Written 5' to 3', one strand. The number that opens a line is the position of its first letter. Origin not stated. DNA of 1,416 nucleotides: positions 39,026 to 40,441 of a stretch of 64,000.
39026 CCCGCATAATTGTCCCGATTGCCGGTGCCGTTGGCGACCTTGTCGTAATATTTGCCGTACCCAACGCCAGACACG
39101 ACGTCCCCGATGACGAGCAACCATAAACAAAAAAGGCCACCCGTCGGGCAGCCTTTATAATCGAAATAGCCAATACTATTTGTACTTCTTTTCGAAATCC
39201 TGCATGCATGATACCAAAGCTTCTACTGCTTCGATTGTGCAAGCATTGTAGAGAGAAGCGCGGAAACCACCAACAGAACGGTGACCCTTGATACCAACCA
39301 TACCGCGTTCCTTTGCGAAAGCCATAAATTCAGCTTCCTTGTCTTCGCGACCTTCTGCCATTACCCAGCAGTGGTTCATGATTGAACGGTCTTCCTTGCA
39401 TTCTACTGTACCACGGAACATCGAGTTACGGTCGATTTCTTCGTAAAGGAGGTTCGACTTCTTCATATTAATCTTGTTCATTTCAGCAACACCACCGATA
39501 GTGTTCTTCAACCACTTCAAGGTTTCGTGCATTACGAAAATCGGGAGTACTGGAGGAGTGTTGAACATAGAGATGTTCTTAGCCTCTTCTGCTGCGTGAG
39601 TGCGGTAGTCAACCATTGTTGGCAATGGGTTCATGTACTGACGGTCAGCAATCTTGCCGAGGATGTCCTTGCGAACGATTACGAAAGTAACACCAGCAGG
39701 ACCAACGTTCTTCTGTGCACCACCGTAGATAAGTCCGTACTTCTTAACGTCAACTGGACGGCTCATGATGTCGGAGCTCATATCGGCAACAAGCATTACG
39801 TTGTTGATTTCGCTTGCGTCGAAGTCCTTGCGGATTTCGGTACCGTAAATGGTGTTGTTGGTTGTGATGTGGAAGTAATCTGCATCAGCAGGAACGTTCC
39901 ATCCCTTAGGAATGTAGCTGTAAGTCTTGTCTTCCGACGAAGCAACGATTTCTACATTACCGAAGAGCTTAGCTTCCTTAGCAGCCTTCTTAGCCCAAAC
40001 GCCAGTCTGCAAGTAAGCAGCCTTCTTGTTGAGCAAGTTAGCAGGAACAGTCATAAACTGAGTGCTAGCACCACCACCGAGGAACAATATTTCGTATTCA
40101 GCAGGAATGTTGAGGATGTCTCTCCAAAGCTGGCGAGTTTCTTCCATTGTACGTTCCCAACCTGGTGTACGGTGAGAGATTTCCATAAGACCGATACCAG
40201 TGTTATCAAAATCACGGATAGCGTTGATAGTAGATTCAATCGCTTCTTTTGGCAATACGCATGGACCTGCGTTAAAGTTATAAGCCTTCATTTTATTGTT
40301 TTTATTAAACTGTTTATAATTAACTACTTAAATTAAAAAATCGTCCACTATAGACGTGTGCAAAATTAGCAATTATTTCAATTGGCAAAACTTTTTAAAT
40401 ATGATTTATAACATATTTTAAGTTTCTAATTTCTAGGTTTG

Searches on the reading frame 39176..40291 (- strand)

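Call 75: search_protein_families(library=pfam, proteins=[window:39176-40291:-])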
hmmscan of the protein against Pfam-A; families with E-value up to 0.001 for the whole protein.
window:39176-40291:- (371 aa): 1 family
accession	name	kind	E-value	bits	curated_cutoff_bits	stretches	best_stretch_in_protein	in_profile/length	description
PF00266.25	Aminotran_5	-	2.1e-38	132.7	21.5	1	4-359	2-371/371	Aminotransferase class-V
